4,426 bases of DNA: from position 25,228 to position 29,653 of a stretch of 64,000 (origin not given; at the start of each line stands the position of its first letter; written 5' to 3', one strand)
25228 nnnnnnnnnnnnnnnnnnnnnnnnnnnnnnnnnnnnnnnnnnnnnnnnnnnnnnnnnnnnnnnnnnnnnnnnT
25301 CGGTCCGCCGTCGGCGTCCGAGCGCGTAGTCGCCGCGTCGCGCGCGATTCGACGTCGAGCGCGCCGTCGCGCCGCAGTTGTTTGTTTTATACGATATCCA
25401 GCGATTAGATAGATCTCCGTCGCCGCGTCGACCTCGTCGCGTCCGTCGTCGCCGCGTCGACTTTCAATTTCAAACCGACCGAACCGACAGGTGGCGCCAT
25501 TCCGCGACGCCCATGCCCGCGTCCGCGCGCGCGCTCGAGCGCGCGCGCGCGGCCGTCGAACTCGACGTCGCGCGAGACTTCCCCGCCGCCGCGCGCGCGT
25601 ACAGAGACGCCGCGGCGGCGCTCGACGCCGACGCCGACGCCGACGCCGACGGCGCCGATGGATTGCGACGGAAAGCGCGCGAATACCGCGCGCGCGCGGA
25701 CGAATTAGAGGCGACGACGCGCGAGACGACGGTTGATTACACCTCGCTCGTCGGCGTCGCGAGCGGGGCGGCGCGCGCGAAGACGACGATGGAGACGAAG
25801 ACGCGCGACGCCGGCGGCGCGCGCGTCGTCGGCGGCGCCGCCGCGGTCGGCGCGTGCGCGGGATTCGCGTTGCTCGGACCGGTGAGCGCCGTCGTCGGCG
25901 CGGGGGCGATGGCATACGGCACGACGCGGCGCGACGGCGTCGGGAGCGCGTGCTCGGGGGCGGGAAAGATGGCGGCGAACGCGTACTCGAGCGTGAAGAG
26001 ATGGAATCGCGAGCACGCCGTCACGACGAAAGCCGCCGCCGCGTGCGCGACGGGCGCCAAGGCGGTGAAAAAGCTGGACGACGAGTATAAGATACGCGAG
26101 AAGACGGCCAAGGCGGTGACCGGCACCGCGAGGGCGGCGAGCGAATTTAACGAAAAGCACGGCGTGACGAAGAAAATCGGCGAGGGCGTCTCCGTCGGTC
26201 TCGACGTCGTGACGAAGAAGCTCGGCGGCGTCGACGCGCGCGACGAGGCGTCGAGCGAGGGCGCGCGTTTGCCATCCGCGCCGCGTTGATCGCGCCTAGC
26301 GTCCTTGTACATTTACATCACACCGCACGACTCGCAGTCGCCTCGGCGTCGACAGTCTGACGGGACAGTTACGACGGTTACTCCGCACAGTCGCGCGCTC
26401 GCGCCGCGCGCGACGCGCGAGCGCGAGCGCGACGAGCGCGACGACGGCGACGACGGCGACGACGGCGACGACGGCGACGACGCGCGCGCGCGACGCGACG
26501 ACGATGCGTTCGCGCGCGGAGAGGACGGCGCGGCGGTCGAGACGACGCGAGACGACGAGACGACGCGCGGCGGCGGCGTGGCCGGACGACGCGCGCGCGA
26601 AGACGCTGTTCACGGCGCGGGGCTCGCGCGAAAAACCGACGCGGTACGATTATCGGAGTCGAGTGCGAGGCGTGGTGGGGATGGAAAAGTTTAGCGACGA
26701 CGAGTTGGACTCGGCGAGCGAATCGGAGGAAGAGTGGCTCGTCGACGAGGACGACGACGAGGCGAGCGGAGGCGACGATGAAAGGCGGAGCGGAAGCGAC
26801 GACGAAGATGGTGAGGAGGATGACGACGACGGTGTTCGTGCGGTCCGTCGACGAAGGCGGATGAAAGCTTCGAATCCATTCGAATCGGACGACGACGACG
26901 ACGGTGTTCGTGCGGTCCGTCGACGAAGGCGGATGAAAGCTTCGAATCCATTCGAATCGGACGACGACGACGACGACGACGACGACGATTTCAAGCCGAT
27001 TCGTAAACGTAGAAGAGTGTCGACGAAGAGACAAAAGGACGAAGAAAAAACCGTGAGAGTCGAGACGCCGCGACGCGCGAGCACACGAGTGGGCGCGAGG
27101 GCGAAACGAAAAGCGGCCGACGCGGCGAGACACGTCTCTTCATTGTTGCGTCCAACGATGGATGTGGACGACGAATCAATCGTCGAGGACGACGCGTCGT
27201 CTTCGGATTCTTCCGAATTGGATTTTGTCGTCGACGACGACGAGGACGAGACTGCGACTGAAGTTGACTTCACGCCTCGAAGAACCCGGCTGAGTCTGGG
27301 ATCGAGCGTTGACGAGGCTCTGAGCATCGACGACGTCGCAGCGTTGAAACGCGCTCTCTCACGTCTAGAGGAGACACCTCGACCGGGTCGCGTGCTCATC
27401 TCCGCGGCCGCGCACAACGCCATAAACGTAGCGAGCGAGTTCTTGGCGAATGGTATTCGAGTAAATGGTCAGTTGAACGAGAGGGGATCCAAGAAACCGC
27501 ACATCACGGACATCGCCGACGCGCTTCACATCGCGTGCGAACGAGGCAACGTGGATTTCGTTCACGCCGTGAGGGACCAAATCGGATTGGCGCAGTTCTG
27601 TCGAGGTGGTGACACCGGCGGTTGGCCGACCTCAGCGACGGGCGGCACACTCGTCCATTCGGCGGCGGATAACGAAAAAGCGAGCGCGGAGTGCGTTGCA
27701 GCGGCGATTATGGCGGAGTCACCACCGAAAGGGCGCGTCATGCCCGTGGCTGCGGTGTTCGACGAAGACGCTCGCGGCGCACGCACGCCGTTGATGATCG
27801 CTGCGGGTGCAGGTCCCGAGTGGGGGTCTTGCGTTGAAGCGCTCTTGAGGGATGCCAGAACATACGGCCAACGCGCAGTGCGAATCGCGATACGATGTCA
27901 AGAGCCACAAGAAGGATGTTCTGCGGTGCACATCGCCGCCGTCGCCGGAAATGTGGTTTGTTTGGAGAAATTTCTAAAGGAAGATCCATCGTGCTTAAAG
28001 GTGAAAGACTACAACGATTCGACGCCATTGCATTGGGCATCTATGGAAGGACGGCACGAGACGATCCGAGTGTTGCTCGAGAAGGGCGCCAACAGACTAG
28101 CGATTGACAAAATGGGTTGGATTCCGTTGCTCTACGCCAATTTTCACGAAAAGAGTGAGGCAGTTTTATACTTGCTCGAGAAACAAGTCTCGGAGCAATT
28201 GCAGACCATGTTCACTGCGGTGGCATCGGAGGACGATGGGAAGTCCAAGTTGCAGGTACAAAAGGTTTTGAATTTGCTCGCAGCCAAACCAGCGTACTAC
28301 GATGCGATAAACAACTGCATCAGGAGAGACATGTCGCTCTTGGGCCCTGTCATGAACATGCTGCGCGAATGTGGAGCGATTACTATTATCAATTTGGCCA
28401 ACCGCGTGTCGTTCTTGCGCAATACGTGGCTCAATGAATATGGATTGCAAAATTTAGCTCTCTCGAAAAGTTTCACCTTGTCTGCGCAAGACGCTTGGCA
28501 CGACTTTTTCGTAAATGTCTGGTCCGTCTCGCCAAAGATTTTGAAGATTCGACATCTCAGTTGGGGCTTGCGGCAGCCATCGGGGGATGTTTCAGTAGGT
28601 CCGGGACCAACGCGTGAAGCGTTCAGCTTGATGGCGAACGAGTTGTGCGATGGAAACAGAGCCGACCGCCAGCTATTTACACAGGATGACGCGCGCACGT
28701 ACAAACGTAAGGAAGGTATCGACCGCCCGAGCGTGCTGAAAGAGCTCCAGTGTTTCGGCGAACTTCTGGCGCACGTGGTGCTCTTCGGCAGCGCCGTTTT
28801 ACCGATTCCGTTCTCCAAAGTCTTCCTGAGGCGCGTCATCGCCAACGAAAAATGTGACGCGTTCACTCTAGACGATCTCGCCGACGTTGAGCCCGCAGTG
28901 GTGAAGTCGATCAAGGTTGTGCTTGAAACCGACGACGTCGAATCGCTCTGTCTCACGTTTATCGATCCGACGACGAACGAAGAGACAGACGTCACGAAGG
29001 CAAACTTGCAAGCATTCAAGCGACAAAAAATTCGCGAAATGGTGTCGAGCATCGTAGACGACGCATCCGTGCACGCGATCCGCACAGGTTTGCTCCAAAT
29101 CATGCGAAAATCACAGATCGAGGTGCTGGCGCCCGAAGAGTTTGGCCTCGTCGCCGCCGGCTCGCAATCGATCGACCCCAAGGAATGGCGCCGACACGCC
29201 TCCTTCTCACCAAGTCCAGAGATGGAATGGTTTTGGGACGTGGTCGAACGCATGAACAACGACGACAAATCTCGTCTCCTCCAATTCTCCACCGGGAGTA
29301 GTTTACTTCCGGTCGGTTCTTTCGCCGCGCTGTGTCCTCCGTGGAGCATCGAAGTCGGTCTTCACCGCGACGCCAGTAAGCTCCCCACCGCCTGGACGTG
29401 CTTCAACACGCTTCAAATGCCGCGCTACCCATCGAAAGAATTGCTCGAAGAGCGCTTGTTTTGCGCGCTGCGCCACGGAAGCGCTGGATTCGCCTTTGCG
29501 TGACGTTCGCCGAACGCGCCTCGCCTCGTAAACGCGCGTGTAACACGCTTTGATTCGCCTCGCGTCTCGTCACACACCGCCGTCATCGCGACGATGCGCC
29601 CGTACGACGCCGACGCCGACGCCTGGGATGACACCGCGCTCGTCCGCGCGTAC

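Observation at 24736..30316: SmD1 gene lies 4.3 kb from a Tudor-less SMN-like gene, with PRP22 nearby: a spliceosomal snRNP assembly/splicing neighbourhood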

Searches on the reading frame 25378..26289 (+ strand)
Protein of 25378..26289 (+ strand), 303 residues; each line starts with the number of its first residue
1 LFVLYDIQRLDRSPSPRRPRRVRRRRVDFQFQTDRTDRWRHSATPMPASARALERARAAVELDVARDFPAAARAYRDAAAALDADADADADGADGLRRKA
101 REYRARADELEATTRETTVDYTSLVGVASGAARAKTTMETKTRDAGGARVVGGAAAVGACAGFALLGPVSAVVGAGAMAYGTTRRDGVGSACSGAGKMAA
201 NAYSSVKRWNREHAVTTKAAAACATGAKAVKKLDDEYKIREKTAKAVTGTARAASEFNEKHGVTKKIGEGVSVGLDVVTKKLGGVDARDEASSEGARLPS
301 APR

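Call 3: search_protein_families(library=pfam, proteins=[window:25378-26289:+], max_evalue=1)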
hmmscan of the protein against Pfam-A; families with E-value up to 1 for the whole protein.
window:25378-26289:+ (303 aa): 1 family
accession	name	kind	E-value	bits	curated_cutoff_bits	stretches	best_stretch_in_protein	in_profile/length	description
PF04212.24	MIT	-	2e-06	28.2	30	1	51-111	3-65/66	MIT (microtubule interacting and transport) domain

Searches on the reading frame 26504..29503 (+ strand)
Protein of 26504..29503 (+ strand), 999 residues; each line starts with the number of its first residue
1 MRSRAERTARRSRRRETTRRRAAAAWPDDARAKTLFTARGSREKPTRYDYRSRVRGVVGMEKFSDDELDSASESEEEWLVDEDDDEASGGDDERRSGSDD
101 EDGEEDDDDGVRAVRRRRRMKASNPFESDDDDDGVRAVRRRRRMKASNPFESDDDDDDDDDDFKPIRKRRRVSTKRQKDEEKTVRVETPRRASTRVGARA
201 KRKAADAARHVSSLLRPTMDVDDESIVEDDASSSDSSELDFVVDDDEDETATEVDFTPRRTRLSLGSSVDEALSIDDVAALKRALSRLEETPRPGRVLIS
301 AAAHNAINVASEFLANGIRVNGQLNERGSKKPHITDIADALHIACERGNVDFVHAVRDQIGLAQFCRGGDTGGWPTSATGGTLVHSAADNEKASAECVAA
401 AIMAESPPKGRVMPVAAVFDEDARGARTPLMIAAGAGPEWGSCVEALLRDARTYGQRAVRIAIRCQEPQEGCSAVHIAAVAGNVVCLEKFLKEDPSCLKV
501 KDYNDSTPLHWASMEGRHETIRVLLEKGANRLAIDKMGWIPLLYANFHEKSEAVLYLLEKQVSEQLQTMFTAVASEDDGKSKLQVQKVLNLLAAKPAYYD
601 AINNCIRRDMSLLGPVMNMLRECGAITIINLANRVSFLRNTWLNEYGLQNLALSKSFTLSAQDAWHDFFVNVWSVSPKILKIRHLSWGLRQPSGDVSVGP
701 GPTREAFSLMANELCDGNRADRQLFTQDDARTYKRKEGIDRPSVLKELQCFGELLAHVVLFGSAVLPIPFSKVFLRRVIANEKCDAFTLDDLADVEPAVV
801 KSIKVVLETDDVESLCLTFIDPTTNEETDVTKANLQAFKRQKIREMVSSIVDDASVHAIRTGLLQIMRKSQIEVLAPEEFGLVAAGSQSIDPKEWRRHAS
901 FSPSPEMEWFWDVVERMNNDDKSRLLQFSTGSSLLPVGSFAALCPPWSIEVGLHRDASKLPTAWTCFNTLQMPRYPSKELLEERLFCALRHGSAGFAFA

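Call 3: search_protein_families(library=pfam, proteins=[window:26504-29503:+], max_evalue=1)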
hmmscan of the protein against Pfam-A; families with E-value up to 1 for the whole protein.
window:26504-29503:+ (999 aa): 6 families
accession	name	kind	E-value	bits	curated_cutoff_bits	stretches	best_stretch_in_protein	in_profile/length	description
PF00632.30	HECT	-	1.1e-50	173.5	23.9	1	711-998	4-305/306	HECT-domain (ubiquitin-transferase)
PF12796.13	Ank_2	-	2.9e-20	73.1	27.3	3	476-561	2-83/90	Ankyrin repeats (3 copies)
PF00023.36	Ank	-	6e-16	58.1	21.1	1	505-536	2-33/33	Ankyrin repeat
PF13637.12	Ank_4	-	5.9e-12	45.9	22.7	2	509-558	1-50/50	Ankyrin repeats (many copies)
PF13606.12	Ank_3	-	2.3e-11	43.1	22.3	1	507-530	4-27/30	Ankyrin repeat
PF13857.12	Ank_5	-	0.00018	22.3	27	0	504-545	15-56/56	Ankyrin repeats (many copies)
